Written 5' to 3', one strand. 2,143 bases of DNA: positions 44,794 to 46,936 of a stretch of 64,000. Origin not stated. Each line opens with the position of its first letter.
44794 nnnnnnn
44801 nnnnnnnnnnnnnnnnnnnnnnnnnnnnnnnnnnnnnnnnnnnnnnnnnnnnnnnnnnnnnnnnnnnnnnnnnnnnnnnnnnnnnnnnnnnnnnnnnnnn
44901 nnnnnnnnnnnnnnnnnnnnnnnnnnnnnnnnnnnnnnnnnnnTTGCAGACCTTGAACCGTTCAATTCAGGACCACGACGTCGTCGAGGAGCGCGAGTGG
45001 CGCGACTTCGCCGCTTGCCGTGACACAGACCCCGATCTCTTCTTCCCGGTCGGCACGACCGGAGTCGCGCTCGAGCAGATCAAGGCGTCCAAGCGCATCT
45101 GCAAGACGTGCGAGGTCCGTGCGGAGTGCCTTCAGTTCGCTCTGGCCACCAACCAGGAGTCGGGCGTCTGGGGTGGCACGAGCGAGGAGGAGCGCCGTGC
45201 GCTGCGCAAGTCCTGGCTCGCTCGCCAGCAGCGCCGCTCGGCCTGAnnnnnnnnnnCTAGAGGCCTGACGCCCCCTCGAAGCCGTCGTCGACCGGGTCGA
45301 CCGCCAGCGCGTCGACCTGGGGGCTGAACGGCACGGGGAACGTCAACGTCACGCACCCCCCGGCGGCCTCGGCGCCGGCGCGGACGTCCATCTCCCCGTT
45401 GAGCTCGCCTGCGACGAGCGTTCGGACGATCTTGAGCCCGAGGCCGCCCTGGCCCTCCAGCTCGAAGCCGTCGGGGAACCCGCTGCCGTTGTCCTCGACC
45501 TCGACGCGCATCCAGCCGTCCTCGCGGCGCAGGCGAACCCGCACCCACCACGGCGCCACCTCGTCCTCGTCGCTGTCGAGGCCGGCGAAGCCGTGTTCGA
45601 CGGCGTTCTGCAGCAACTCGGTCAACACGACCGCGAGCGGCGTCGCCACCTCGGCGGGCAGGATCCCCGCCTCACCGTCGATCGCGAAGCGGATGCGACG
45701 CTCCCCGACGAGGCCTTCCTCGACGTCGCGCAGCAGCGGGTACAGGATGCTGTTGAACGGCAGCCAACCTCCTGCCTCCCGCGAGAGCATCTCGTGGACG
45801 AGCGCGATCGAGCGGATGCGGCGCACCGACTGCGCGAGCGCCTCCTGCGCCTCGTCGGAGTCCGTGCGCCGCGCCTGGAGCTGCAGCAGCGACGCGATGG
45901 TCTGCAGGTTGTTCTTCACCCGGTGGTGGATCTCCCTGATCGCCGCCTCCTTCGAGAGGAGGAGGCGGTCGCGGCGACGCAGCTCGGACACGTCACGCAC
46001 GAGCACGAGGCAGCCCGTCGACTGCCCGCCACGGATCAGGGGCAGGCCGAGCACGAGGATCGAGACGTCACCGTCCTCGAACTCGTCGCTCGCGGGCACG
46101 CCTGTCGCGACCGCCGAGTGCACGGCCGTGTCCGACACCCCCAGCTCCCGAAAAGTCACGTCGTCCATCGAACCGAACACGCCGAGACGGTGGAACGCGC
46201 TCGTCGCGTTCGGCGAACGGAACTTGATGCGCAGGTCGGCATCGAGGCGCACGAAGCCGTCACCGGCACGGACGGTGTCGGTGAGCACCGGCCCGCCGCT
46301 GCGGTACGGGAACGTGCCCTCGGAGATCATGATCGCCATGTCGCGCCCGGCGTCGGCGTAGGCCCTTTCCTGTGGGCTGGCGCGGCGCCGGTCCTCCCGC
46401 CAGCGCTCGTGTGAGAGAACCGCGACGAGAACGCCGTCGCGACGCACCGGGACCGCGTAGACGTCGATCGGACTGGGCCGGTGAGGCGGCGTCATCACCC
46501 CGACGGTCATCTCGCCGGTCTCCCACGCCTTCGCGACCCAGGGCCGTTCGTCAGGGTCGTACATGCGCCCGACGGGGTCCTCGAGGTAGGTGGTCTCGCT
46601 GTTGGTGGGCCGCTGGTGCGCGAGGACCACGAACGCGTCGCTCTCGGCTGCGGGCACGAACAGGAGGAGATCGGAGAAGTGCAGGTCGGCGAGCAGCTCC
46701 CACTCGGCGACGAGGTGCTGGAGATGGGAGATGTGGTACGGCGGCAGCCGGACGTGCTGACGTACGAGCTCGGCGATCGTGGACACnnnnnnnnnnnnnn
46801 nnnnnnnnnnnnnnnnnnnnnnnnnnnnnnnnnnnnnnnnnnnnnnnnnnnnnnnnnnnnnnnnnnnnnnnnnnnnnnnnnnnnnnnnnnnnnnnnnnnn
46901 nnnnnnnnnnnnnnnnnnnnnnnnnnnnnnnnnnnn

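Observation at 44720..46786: whiB1-like gene with a perfect CRP box, adjacent to pdtaS as in M. tuberculosis (Rv3219-Rv3220c synteny)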

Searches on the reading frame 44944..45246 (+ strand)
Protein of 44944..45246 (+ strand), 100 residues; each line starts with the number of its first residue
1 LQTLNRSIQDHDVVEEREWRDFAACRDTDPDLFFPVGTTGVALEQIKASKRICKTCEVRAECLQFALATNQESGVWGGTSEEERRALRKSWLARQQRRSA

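Call 4: search_protein_families(library=ncbifam, proteins=[window:44944-45246:+], max_evalue=0.001)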
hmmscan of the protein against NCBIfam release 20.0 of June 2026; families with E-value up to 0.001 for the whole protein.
window:44944-45246:+ (100 aa): 0 families

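Call 5: search_protein_families(library=pfam, proteins=[window:44944-45246:+], max_evalue=0.001)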
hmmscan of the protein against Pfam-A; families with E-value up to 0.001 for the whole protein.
window:44944-45246:+ (100 aa): 1 family
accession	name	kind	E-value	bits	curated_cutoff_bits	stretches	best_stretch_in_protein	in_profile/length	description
PF02467.21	Whib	-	3.1e-25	88.9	23.6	1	19-87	1-65/65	Transcription factor WhiB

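Call 6: search_solved_structures(query=window:44944-45246:+, max_evalue=0.001, show_alignments=3)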
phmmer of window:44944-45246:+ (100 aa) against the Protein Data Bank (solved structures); distinct sequences matched with E-value up to 0.001: 9.
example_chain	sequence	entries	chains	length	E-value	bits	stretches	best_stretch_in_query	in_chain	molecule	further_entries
5oay_A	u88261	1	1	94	1.4e-26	95.5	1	17-94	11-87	Transcriptional regulator WhiB1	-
6ono_A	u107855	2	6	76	2.9e-26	94.5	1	18-89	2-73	Transcription regulator WhiB1 | Transcriptional regulator WhiB1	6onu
8dy9_H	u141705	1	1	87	1.1e-18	70.3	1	8-90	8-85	Transcriptional regulator WhiB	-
8dy7_H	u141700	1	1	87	1.3e-18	70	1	8-90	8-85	Transcriptional regulator WhiB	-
7f7n_A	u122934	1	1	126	1.7e-11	47.2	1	8-90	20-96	Transcriptional regulator WhiB4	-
8cyf_A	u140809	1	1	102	4e-10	42.8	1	18-95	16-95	Redox- and pH-responsive transcriptional regulator WhiB3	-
8cwr_A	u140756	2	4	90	3e-09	40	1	18-89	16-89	Redox- and pH-responsive transcriptional regulator WhiB3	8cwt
7kif_Z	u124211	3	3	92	3.4e-06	30.2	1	23-80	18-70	Probable transcriptional regulator WhiB7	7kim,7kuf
7kug_A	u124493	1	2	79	7.7e-06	29.1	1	23-79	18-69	Probable transcriptional regulator WhiB7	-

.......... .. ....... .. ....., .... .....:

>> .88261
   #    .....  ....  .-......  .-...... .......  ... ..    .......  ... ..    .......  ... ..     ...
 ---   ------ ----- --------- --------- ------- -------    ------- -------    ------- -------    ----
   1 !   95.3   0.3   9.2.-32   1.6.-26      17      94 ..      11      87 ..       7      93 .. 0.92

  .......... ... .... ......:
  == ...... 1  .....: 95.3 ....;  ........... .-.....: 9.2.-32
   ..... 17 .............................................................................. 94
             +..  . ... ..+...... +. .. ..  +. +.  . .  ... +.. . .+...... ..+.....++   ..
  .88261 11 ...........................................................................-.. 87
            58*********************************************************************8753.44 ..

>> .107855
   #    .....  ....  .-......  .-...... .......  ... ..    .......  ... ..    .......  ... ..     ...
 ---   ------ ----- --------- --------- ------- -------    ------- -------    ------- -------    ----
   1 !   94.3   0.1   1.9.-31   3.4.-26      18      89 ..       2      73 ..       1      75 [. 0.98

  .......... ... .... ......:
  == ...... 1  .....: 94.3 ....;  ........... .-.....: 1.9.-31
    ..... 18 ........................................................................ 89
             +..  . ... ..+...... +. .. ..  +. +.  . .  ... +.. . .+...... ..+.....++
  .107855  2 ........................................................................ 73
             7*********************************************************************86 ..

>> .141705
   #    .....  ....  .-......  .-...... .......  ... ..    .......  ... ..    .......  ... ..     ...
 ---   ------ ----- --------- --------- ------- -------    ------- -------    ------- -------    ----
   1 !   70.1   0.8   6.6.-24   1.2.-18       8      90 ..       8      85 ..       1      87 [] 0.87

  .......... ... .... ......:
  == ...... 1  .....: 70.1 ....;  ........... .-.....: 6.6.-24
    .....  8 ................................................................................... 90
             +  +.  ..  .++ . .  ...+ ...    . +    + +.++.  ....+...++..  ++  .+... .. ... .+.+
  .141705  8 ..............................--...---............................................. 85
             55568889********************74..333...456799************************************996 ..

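Call 9: find_encoding_contigs(protein=window:44944-45243:+, flank=10000, max_places=6)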
Protein seq(100 aa) (100 aa): 24 contigs read that carry it; 6 places shown.
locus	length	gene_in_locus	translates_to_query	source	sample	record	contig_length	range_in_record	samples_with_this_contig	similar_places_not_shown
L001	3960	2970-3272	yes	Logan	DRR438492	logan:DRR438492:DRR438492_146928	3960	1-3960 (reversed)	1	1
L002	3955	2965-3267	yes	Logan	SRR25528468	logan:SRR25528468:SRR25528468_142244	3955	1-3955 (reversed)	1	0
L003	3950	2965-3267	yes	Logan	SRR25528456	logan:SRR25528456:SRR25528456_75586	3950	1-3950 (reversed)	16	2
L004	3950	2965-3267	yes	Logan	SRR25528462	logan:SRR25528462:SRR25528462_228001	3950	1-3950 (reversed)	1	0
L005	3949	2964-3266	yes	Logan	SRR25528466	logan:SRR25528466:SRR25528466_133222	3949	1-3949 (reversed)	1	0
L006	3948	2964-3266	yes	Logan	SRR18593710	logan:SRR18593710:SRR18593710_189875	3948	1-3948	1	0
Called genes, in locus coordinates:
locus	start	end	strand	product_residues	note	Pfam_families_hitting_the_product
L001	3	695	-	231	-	?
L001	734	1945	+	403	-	PF00149:Metallophos, PF12850:Metallophos_2 (faint)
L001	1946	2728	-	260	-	PF03009:GDPD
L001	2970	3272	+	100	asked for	PF02467:Whib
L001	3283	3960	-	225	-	?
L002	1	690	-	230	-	?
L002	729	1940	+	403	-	PF00149:Metallophos, PF12850:Metallophos_2 (faint)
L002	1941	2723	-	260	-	PF03009:GDPD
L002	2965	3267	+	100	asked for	PF02467:Whib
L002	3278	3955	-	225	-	?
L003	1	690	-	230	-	?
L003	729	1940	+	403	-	PF00149:Metallophos, PF12850:Metallophos_2 (faint)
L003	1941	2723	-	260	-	PF03009:GDPD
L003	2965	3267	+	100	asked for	PF02467:Whib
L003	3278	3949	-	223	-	?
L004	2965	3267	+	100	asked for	PF02467:Whib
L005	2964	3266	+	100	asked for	PF02467:Whib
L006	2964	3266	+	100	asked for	PF02467:Whib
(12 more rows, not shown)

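Call 10: find_homologous_proteins(query=window:44944-45243:+, max_evalue=1e-10)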
Query seq(100 aa) (100 aa): 4383 proteins with E <= 1e-10 among 4411 candidates; the best 120 are listed.
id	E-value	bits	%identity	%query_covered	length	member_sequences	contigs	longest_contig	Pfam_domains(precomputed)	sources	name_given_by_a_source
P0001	1.8e-60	219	99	100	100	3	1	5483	PF02467.22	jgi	-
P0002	1.1e-56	207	93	100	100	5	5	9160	PF02467.22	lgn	-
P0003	3.3e-56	205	91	100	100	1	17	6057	PF02467.22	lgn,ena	-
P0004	8.8e-54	197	87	100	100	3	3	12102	PF02467.22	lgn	-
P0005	5.1e-46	172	88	88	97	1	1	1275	PF02467.22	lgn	-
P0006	9.0e-43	162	75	100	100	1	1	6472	PF02467.22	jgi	jgi:WhiB family redox-sensing transcriptional regulator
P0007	1.1e-42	162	73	100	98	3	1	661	PF02467.22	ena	-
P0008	3.0e-42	160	74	97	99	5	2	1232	PF02467.22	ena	-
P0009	3.7e-42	160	74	97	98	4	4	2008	PF02467.22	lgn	-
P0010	8.7e-42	159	70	100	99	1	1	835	PF02467.22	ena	-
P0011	7.8e-41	156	76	100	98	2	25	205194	PF02467.22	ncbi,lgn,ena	-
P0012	3.9e-40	153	68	97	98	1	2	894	PF02467.22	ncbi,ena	-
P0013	7.8e-40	153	70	97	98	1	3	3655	PF02467.22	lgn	-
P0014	8.6e-40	152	69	100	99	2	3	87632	PF02467.22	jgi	-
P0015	5.1e-39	150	78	83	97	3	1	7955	PF02467.22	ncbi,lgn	-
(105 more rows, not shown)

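Call 16: find_related_loci(query=window:44944-45243:+, collection=genome_contigs, flank=6000)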
Query seq(100 aa) (100 aa) in genome_contigs; peptide patterns used: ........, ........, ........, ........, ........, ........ (x = any residue, [..] = any of these).
600 stretches matched a pattern (row limit reached: there are more); 510 encode a relative of the query (tblastn E <= 1e-3); the best 80 are kept; 80 distinct loci.
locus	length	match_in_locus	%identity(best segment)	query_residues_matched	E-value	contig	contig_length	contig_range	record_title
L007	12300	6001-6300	94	1-100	4e-61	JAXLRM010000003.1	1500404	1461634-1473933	MAG: Acidimicrobiia bacterium isolate STL-ACT9 C1.50.fa-3, whole genome shotgun sequence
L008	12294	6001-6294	75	1-100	8e-44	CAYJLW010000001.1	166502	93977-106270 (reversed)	MAG TPA_asm: uncultured Acidimicrobiia bacterium isolate ERP124720_co1_197 genome assembly, contig: NODE_110_length_1665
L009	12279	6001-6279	71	3-99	3e-41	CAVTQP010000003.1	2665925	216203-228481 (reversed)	MAG: uncultured Actinomycetes bacterium isolate MFD09603.bin.1.97 genome assembly, contig: contig_8020, whole genome sho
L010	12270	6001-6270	71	3-96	2e-40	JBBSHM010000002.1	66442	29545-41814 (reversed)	MAG: Acidimicrobiales bacterium isolate LS2_sbin.68 LS2_sbin.68_K_717465_L_66442_cov_21.4790, whole genome shotgun seque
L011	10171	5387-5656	71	3-96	3e-40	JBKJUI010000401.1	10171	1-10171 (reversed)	MAG: Acidimicrobiales bacterium isolate ant_bin.659 k117_2815669, whole genome shotgun sequence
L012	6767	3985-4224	78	18-97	6e-40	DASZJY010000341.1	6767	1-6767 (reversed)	MAG TPA_asm: Acidimicrobiales bacterium isolate SMAG_U6641 k141_363373, whole genome shotgun sequence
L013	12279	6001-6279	69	3-99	4e-40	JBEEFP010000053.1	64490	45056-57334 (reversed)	MAG: Actinomycetota bacterium isolate BP_99 scaffold_5031862, whole genome shotgun sequence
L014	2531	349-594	73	18-99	1e-39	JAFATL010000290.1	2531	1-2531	MAG: Actinomycetota bacterium isolate CP_BM_ER_R9_11 BM_ER_R9_k147_1379798, whole genome shotgun sequence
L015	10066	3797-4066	68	3-96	4e-39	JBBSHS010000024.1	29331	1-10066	MAG: Acidimicrobiales bacterium isolate LS3_sbin.12 LS3_sbin.12_K_959020_L_29331_cov_27.7566, whole genome shotgun seque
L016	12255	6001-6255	69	15-99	4e-39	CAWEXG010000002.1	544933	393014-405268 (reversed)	MAG: uncultured Acidimicrobiaceae bacterium isolate MFD06092.bin.2.164 genome assembly, contig: contig_13246, whole geno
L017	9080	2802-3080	69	3-99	4e-39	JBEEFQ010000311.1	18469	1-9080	MAG: Actinomycetota bacterium isolate BP_98 scaffold_1518492, whole genome shotgun sequence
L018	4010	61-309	73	18-100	8e-39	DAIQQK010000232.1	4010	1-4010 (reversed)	MAG TPA_asm: Acidimicrobiales bacterium isolate CTOTU28680 NODE_20713_length_4010_cov_4.086726, whole genome shotgun seq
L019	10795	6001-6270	69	3-96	5e-39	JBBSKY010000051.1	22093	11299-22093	MAG: Acidimicrobiales bacterium isolate metawrap_LS4_35 metawrap_LS4_35_K_1280923_L_22093_cov_51.5842, whole genome shot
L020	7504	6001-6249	71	18-100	8e-39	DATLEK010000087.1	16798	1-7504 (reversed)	MAG TPA_asm: Acidimicrobiales bacterium isolate SMAG_U14374 k141_9394718, whole genome shotgun sequence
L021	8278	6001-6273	69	5-99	5e-39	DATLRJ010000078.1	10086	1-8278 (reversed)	MAG TPA_asm: Acidimicrobiales bacterium isolate SMAG_U13901 k141_1319499, whole genome shotgun sequence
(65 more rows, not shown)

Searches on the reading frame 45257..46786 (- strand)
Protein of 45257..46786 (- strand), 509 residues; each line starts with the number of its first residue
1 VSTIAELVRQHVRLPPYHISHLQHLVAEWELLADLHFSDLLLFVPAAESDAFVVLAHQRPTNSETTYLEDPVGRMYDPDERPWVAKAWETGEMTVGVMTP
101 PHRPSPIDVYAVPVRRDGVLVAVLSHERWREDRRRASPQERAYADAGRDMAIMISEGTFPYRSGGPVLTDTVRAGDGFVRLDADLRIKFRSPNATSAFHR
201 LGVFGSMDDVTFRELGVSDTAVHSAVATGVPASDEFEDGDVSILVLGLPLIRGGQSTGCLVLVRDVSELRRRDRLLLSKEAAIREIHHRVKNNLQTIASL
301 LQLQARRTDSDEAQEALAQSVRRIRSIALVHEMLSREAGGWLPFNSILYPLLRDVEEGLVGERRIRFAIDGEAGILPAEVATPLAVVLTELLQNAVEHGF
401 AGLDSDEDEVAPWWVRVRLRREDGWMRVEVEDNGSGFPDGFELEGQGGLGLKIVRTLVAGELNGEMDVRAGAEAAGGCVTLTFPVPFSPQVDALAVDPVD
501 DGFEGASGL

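Call 4: search_protein_families(library=ncbifam, proteins=[window:45257-46786:-], max_evalue=0.001)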
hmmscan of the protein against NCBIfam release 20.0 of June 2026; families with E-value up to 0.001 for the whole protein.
window:45257-46786:- (509 aa): 7 families
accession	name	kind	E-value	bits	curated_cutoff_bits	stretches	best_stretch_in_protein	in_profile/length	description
NF051872.1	HisKinPhyk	equivalog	2.8e-20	72.4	750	1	276-484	340-537/537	sensor histidine kinase PhyK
NF052306.1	BluLightHisKinLov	equivalog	8.6e-19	67.6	450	1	264-471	134-322/334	blue-light-activated histidine kinase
NF010077.0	PRK13559.1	subfamily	5.8e-14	51.7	361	1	264-469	155-345/364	hypothetical protein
NF008298.1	PRK11086.1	subfamily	5.2e-06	25.2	520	0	176-305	222-355/529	DcuS/MalK family sensor histidine kinase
NF052443.1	SensHisKinMctS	equivalog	1.2e-05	23.9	700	1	284-484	256-447/457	two-component system sensor histidine kinase MctS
NF041336.1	CheA_Halo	equivalog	7e-05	21.7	950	0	362-437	375-452/666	chemotaxis protein CheA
TIGR02966.1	phoR_proteo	equivalog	0.0006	18.9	334.2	0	258-438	96-274/333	phosphate regulon sensor histidine kinase PhoR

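Call 5: search_protein_families(library=pfam, proteins=[window:45257-46786:-], max_evalue=0.001)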
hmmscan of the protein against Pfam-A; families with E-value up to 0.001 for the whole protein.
window:45257-46786:- (509 aa): 5 families
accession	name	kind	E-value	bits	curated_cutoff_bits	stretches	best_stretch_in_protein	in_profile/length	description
PF12282.15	GAF_PdtaS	-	1.3e-35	122.8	23.7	1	5-145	2-143/145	Histidine kinase PdtaS, GAF domain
PF07568.18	HisKA_2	-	5.6e-23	81.3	22.3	1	285-353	1-70/76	Histidine kinase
PF02518.31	HATPase_c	-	3.2e-13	50.5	26.4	1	381-485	3-109/111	Histidine kinase-, DNA gyrase B-, and HSP90-like ATPase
PF07536.20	HWE_HK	-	2.4e-09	38.2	22.8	1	285-354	1-68/83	HWE histidine kinase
PF13581.12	HATPase_c_2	-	1.4e-08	35.3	27.4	1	375-459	23-110/127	Histidine kinase-like ATPase domain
